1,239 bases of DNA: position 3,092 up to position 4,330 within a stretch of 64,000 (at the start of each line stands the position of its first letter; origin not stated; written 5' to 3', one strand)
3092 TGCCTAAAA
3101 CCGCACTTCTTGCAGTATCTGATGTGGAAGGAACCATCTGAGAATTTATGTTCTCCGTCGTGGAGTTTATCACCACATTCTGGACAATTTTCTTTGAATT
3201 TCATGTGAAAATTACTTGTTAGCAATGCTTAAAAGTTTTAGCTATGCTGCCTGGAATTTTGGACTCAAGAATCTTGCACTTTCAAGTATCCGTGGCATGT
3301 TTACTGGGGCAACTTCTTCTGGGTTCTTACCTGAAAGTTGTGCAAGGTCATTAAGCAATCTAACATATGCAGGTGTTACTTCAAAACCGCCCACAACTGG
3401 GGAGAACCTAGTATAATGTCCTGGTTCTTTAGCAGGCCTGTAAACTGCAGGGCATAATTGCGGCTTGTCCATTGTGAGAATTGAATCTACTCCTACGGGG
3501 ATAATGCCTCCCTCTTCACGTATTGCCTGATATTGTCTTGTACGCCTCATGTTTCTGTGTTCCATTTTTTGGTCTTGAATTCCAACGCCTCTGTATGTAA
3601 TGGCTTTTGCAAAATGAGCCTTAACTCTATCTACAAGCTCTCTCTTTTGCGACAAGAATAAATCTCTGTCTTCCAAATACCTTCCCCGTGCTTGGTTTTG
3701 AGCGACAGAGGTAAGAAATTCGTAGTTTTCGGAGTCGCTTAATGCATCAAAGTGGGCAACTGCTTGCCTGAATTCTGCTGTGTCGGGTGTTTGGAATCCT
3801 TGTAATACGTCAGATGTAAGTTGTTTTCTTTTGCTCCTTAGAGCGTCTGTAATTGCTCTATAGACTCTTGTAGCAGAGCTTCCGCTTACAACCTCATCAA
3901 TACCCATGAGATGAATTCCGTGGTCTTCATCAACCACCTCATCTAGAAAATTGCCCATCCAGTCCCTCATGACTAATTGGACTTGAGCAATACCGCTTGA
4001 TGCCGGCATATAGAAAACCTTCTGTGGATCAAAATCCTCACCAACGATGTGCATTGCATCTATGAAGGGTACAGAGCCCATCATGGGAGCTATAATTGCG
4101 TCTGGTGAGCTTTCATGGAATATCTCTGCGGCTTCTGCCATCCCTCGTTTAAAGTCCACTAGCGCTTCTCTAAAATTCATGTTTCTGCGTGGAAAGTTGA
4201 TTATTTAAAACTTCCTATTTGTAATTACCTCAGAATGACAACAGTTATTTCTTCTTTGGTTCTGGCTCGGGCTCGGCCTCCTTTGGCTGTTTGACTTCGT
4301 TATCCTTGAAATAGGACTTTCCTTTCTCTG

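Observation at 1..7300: Left 7 kb looks like the scar of an integrated mobile element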

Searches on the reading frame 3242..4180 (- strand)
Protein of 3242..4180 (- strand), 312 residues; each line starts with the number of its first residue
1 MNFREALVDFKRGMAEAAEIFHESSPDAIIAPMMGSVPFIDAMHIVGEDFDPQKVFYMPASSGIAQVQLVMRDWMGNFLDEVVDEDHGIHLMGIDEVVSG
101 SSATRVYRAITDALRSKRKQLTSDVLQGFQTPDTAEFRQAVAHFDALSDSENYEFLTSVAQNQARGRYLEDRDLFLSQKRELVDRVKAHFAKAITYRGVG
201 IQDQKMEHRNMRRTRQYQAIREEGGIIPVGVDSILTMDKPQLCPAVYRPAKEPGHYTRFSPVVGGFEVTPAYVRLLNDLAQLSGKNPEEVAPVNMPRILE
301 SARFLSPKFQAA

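Call 6: search_protein_families(library=pfam, proteins=[window:3242-4180:-], max_evalue=0.1)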
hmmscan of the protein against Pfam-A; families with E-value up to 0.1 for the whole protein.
window:3242-4180:- (312 aa): 0 families

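Call 9: find_encoding_contigs(protein=window:3242-4180:-, flank=10000, max_places=6)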
Protein window:3242-4180:- (312 aa): 14 contigs read that carry it; 5 places shown.
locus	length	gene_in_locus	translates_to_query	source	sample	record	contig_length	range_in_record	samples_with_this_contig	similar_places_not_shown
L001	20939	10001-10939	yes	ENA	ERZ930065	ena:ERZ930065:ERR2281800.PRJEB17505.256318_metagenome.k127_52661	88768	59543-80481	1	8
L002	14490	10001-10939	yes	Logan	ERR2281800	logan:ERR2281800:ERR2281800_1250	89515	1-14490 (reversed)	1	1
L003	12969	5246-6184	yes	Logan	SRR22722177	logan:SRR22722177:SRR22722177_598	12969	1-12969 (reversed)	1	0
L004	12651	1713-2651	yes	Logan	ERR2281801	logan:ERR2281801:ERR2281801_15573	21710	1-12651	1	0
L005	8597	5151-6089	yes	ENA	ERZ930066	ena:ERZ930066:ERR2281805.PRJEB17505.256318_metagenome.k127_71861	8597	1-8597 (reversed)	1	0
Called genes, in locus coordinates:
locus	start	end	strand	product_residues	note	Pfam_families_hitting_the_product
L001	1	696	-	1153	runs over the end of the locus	PF03833:PolC_DP2_N, PF24844:PolC_DP2_central, PF24846:PolC_DP2_cat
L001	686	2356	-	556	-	PF00149:Metallophos, PF04042:DNA_pol_E_B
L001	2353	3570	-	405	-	PF05621:TniB, PF13191:AAA_16 (weak), PF00004:AAA (weak), PF05729:NACHT (weak), PF13401:AAA_22, PF22606:Cdc6-ORC-like_ATPase_lid (weak), PF22703:Cdc6_lid, PF09079:WHD_Cdc6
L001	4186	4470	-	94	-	-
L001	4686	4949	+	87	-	PF05239:PRC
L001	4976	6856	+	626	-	PF00493:MCM (faint), PF20030:bpMoxR (faint), PF01078:Mg_chelatase (weak), PF00004:AAA (faint), PF07728:AAA_5 (faint), PF00158:Sigma54_activat, PF05362:Lon_C, PF13541:ChlI, +1 more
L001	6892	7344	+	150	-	-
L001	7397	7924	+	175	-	-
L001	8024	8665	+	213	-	-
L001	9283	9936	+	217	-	-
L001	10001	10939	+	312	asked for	-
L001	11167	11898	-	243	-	-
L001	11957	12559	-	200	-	-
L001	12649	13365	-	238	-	-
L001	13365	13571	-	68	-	-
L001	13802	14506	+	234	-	PF00589:Phage_integrase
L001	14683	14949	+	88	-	-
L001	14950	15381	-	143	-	PF02643:DUF192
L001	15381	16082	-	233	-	PF09754:PAC2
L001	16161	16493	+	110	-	-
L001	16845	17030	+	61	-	-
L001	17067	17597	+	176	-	PF13207:AAA_17 (faint), PF13671:AAA_33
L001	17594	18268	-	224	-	PF02698:DUF218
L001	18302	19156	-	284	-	PF01882:DUF58, PF13519:VWA_2 (weak)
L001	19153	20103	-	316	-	PF00493:MCM (faint), PF20030:bpMoxR, PF00004:AAA (weak), PF07726:AAA_3, PF07728:AAA_5, PF17863:AAA_lid_2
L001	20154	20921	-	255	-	PF24334:DUF7502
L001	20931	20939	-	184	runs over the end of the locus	-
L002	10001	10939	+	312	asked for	-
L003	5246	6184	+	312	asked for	-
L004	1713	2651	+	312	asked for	-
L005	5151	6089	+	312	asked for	-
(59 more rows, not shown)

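Call 13: search_protein_families(library=ncbifam, proteins=[L001:13640-14503:+, window:3242-4180:-, L001:14683-14949:+], max_evalue=0.1)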
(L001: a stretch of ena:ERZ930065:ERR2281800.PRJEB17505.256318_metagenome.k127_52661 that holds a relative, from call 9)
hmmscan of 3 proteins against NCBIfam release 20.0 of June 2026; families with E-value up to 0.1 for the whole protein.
L001:13640-14503:+ (288 aa): 17 families
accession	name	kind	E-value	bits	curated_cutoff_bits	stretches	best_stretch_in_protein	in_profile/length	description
NF040815.2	recomb_XerA_Arch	equivalog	4.6e-77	259.1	220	1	6-266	2-262/263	site-specific tyrosine recombinase/integron integrase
TIGR02249.1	integrase_gron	subfamily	2.9e-68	230.5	265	2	3-180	1-180/315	integron integrase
TIGR02225.1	recomb_XerD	equivalog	9.9e-65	218.7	329.6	1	12-266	8-282/290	site-specific tyrosine recombinase XerD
TIGR02224.1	recomb_XerC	equivalog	7.3e-63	212.7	335.15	1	13-266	10-285/295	tyrosine recombinase XerC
NF001399.0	PRK00283.1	subfamily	6.2e-61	206.2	279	1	14-267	20-292/300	tyrosine recombinase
NF011946.0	PRK15417.1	equivalog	4.6e-44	150.9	435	2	2-177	15-192/337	integron integrase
NF002331.0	PRK01287.1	subfamily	2.2e-42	145.3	371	1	11-267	37-321/365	site-specific tyrosine recombinase XerC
NF003462.0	PRK05084.1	equivalog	1.1e-20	73.8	267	1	121-265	200-351/360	tyrosine recombinase XerS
NF007370.0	PRK09870.1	subfamily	7.4e-19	68.2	221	1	95-258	7-179/200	tyrosine-type DNA invertase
NF007371.0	PRK09871.1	subfamily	7.1e-16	58.3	222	1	101-258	7-174/198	tyrosine-type DNA invertase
NF002685.0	PRK02436.1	equivalog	7.2e-09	35.8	178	1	39-256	34-244/245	site-specific tyrosine recombinase XerD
NF007246.0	PRK09692.1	domain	9.9e-08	31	434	1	130-259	247-376/413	integrase domain-containing protein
NF040693.1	recomb_GmtY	equivalog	2.9e-06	26.8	340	1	218-265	392-439/441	gamma-mobile-trio recombinase GmtY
NF041502.1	integrase_1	equivalog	7.1e-05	21.7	350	1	184-266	284-368/484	site-specific integrase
NF047926.1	integrase_GmtZ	equivalog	0.0028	15.7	600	1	201-266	414-478/784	gamma-mobile-trio integrase GmtZ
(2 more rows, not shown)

window:3242-4180:- (312 aa): 0 families

L001:14683-14949:+ (88 aa): 0 families

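Call 14: search_protein_families(library=phrogs, proteins=[L001:13640-14503:+, window:3242-4180:-, L001:14683-14949:+], max_evalue=0.01)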
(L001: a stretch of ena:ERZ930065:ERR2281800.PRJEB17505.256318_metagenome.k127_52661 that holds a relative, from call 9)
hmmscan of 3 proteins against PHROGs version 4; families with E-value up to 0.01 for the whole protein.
L001:13640-14503:+ (288 aa): 10 families
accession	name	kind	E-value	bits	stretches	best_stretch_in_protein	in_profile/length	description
phrog_1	-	integration and excision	5.2e-53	182.2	1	12-268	177-445/611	integrase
phrog_216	-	integration and excision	2.3e-48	165.9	1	77-267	32-233/301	integrase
phrog_5127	-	integration and excision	2.1e-11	44.9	1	30-246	125-321/355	integrase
phrog_7685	-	integration and excision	2.9e-10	41.1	1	158-267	126-232/240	integrase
phrog_7269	-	integration and excision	8e-08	33.1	1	204-265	17-76/89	integrase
phrog_5830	-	integration and excision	8.7e-06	26.1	1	24-184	49-197/318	integrase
phrog_23271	-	unknown function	3.7e-05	24.6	1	216-259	8-51/67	-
phrog_35951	-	unknown function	0.0036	18.7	1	207-273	12-77/97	-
phrog_34557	-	integration and excision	0.0053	17.5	0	183-259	92-167/183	integrase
phrog_24775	-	unknown function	0.0069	17.5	0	212-259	23-69/101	-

window:3242-4180:- (312 aa): 0 families

L001:14683-14949:+ (88 aa): 0 families

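Call 15: search_solved_structures(query=L001:13640-14503:+, max_evalue=1e-10, show_alignments=1)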
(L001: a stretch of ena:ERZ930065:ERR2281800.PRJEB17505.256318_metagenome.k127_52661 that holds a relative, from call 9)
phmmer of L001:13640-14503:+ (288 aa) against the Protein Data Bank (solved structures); distinct sequences matched with E-value up to 1e-10: 8.
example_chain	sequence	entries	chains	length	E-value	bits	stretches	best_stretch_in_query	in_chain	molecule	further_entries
2a3v_A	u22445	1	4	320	8.2e-49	169.7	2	11-176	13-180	site-specific recombinase IntI4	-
4a8e_A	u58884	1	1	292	7.9e-48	166.5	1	4-266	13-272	PROBABLE TYROSINE RECOMBINASE XERC-LIKE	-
5hxy_A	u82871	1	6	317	6.8e-43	150.4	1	17-266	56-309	Tyrosine recombinase XerA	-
1a0p_A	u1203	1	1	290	2.8e-29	105.7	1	30-266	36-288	SITE-SPECIFIC RECOMBINASE XERD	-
5dcf_A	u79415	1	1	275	9e-26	94.2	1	116-266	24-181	Tyrosine recombinase XerD,DNA translocase FtsK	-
9i5v_14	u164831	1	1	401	8.1e-21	78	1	38-267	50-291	Ribosome-associated translation inhibitor RaiA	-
5jjv_A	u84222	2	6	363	2.3e-18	70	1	73-267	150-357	Tyrosine recombinase XerH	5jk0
5vfz_A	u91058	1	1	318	1.2e-12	51.3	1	85-263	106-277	Gp33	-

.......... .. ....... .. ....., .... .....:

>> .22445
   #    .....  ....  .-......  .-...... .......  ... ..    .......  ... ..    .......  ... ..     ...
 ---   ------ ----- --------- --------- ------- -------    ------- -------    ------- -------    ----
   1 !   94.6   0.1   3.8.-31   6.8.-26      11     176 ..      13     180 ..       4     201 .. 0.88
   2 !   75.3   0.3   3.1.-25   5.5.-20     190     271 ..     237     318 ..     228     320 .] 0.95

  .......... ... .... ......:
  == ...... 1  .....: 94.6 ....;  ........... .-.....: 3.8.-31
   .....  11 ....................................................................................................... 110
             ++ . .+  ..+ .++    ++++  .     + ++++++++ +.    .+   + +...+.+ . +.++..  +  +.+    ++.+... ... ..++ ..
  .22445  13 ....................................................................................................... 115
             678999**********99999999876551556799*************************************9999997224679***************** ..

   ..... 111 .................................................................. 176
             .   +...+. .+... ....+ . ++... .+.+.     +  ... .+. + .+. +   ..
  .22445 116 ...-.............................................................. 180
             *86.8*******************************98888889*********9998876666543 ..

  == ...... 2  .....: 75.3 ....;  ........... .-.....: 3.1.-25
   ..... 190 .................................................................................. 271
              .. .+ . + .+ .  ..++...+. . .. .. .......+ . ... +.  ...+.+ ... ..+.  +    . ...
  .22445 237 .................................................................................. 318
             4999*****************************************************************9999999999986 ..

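Call 37: search_protein_families(library=padloc, proteins=[window:3242-4180:-], max_evalue=0.01)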
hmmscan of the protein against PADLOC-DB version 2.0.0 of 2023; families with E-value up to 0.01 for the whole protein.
window:3242-4180:- (312 aa): 0 families

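Call 53: find_related_loci(query=window:3242-4180:-, collection=viral_contigs, flank=8000)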
Query window:3242-4180:- (312 aa) in viral_contigs; peptide patterns used: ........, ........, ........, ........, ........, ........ (x = any residue, [..] = any of these).
4 stretches matched a pattern, but none encodes a relative of the query by tblastn (E <= 1e-3).

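Call 58: find_homologous_proteins(query=window:3242-4180:-, max_evalue=0.001)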
Query window:3242-4180:- (312 aa): 27 proteins with E <= 0.001 among 1343 candidates.
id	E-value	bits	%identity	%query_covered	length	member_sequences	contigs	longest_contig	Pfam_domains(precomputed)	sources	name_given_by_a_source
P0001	7.5e-205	696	100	100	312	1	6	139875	-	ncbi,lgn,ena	-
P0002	8.5e-102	358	54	100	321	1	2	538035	-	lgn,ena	-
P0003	5.4e-96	339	52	98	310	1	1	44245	-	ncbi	-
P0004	1.5e-85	305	46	97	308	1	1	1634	-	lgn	-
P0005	5.0e-85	303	46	99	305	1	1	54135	-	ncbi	ncbi:MAG: hypothetical protein V2A62_00060 [Candidatus Woesearchaeota archaeon]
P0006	8.1e-85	302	47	100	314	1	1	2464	-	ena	-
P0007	3.2e-83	297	46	100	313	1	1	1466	-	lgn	-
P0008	2.8e-79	284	44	98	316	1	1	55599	-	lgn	-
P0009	5.9e-65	237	40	99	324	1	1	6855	-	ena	-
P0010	9.5e-65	237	44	97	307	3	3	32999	-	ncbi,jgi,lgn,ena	-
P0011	4.4e-61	224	39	99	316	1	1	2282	-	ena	-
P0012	1.0e-60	223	40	98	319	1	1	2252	-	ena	-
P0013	2.4e-60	222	39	98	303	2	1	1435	-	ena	-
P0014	1.7e-59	219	39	99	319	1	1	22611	-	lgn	-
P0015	2.0e-59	219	39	96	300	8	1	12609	-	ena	-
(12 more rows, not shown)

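Call 59: find_encoding_contigs(protein=P0002, flank=10000, max_places=2)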
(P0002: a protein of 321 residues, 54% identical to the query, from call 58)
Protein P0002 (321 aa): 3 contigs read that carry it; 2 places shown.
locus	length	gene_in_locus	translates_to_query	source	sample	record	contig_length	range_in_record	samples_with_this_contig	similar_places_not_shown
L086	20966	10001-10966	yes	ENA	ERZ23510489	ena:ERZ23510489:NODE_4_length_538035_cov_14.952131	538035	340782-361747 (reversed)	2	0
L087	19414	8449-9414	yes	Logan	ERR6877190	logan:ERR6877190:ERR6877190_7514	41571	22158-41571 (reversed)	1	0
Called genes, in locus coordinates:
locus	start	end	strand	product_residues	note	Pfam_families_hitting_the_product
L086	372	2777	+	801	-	PF01326:PPDK_N, PF00391:PEP-utilizers, PF02896:PEP-utilizers_C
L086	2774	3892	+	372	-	PF00044:Gp_dh_N, PF02800:Gp_dh_C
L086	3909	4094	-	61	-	-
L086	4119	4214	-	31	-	-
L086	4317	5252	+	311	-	-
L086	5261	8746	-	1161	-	PF02463:SMC_N, PF13175:AAA_15, PF13304:AAA_21 (weak), PF13476:AAA_23, PF13555:AAA_29 (faint), PF06470:SMC_hinge, PF13304:AAA_21 (weak)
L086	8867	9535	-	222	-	PF01209:Ubie_methyltran, PF08241:Methyltransf_11, PF13649:Methyltransf_25 (weak), PF13847:Methyltransf_31 (weak)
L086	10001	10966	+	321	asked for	-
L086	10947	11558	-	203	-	PF02525:Flavodoxin_2, PF03358:FMN_red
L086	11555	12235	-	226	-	-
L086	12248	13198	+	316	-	PF04981:NMD3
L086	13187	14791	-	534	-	PF00271:Helicase_C, PF21280:Helicase_dom4_arc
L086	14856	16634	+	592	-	PF07581:Glug (faint)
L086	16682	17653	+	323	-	-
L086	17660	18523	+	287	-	PF01988:VIT1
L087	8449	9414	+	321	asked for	-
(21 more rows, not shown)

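Call 60: find_encoding_contigs(protein=P0005, flank=10000, max_places=2)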
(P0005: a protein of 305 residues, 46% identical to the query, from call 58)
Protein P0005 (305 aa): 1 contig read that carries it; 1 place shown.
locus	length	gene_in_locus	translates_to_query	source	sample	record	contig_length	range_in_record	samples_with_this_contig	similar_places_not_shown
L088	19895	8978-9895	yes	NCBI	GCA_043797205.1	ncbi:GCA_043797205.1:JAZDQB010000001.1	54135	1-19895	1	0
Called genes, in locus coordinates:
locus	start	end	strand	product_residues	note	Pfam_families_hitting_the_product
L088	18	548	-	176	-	PF13404:HTH_AsnC-type, PF13412:HTH_24, PF01037:AsnC_trans_reg (weak)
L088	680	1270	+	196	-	-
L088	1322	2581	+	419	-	-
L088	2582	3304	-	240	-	-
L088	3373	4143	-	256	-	-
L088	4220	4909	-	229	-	-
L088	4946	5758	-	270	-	PF01041:DegT_DnrJ_EryC1 (weak), PF00155:Aminotran_1_2 (faint), PF27296:MJ1341_C (weak)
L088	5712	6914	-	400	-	PF13398:Peptidase_M50B (weak), PF02163:Peptidase_M50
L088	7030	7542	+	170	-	-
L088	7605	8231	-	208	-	PF03602:Cons_hypoth95, PF06325:PrmA, PF05175:MTS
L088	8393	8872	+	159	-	-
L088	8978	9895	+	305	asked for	-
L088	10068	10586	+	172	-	PF00416:Ribosomal_S13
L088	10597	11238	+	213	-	PF01479:S4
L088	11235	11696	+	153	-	PF00411:Ribosomal_S11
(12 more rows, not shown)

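Call 61: find_encoding_contigs(protein=P0008, flank=10000, max_places=2)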
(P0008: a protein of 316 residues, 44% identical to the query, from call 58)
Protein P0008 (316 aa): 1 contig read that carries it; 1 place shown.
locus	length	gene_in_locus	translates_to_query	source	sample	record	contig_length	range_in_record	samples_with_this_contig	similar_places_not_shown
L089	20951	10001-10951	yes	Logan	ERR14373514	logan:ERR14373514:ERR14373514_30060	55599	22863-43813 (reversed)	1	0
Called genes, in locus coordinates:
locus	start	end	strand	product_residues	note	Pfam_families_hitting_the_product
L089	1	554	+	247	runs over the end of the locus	-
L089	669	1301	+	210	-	PF22468:ACT_9 (faint), PF13840:ACT_7 (weak)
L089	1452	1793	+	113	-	PF00085:Thioredoxin (weak)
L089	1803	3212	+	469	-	-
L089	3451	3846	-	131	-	-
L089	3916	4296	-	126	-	PF00903:Glyoxalase, PF13669:Glyoxalase_4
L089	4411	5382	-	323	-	-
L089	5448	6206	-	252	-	PF00590:TP_methylase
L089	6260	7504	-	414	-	PF03600:CitMHS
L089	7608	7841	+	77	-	PF24434:DUF7557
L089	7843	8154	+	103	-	PF05016:ParE_toxin (weak)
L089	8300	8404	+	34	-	-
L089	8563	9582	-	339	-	PF00091:Tubulin, PF12327:FtsZ_C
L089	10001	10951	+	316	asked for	-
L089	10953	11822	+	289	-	-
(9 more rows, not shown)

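Call 67: predict_structure(alignment_id=A3)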
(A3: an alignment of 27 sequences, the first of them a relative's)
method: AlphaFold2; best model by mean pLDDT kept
length: 312 residues; sequences in the alignment: 27
mean_pLDDT: 93.6   pTM: 0.90
mean pLDDT of the five models: 93.6, 93.1, 92.7, 91.3, 91.0
residues with pLDDT >= 90: 253; 70-90: 57; 50-70: 2; < 50: 0
segments of 3 or more residues with pLDDT < 50: none
pLDDT, mean of each block of 10 residues (from residue 1): 89 98 98 89 95 95 92 97 97 95 95 98 97 95 97 97 95 97 98 98 83 92 97 88 90 86 90 95 94 87 92 69
secondary structure, 60 per line:
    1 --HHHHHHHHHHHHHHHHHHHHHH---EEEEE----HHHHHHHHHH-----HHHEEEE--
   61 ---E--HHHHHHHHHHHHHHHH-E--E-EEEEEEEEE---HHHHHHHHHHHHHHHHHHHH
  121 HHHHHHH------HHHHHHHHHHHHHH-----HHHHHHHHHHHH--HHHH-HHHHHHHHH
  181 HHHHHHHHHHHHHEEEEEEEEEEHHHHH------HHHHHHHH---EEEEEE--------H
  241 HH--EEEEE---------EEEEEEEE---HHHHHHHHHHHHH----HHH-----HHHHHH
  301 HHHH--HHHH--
elements in order: H3-24 E28-32 H37-46 E55-58 H67-82 E89-97 H101-127 H134-147 H153-164 H167-170 H172-193 E194-203 H204-208 H215-222 E226-231 E245-249 E259-266 H270-282 H295-304 H307-310

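Call 69: fold_search(model_id=the predicted structure, library=pdb)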
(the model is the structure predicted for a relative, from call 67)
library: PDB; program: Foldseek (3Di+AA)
matches with E <= 10: 594; with E <= 0.001: 0
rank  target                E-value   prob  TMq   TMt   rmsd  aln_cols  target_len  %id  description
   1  1pzm_B                7.8e-03  0.99  0.22  0.36   5.2       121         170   15  Crystal structure of HGPRT-ase from Leishmania tarentolae in complex with GMP (released 2004-07-27)
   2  4rhu_D                1.6e-02  0.97  0.22  0.38   4.8       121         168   15  Crystal structures of Mycobacterium tuberculosis 6-oxopurine phosphoribosyltransferase which is a potential target for (released 2015-05-20)
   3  4rhu_E                1.7e-02  0.97  0.22  0.37   4.9       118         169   17  Crystal structures of Mycobacterium tuberculosis 6-oxopurine phosphoribosyltransferase which is a potential target for (released 2015-05-20)
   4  8a0m_B                1.8e-02  0.57  0.25  0.10  20.4       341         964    8  Capsular polysaccharide synthesis multienzyme in complex with capsular polymer fragment (released 2023-04-26)
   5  1hgx_B                3.6e-02  0.96  0.22  0.38   5.2       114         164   13  HYPOXANTHINE-GUANINE-XANTHINE PHOSPHORIBOSYLTRANSFERASE (HGXPRTASE) (released 1996-08-17)
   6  4rhu_F                4.1e-02  0.94  0.21  0.36   6.5       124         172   16  Crystal structures of Mycobacterium tuberculosis 6-oxopurine phosphoribosyltransferase which is a potential target for (released 2015-05-20)
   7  8cag_B                5.0e-02  0.89  0.22  0.38   5.5       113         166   15  Hypoxanthine-guanine phosphoribosyltransferase from E. coli (released 2023-02-01)
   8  5kny_A                5.3e-02  0.87  0.21  0.35   5.6       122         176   16  Crystal structure of Mycobacterium tuberculosis hypoxanthine guanine phosphoribosyltransferase in complex with (3-((3R (released 2017-09-20)
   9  5ee9_A                5.3e-02  0.72  0.28  0.26  14.0       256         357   14  Complex structure of OSYCHF1 with GMP-PNP (released 2016-02-24)
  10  8a0c_A                5.9e-02  0.33  0.26  0.09  20.0       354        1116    8  Capsular polysaccharide synthesis multienzyme in complex with CMP (released 2023-04-26)
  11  7y9i                  6.5e-02  0.51  0.25  0.22  14.7       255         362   12  Complex structure of AtYchF1 with ppGpp (released 2023-07-12)
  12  3h83_B                6.9e-02  0.92  0.23  0.37   5.8       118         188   14  2.06 Angstrom resolution structure of a hypoxanthine-guanine phosphoribosyltransferase (hpt-1) from Bacillus anthracis (released 2009-05-12)
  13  5knt_B                8.1e-02  0.89  0.23  0.38   4.9       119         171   17  Crystal structure of E. coli hypoxanthine phosphoribosyltransferase in complexed with 2-((2,3-Dihydroxypropyl)(2-(hypo (released 2017-07-19)
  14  5knr_A                8.1e-02  0.84  0.23  0.38   6.1       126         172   14  E. coli HPRT in complexed with 9-[(N-phosphonoethyl-N-phosphonoethoxyethyl)-2-aminoethyl]-guanine (released 2017-07-19)
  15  8a0m_A                8.1e-02  0.33  0.28  0.10  20.1       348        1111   10  Capsular polysaccharide synthesis multienzyme in complex with capsular polymer fragment (released 2023-04-26)
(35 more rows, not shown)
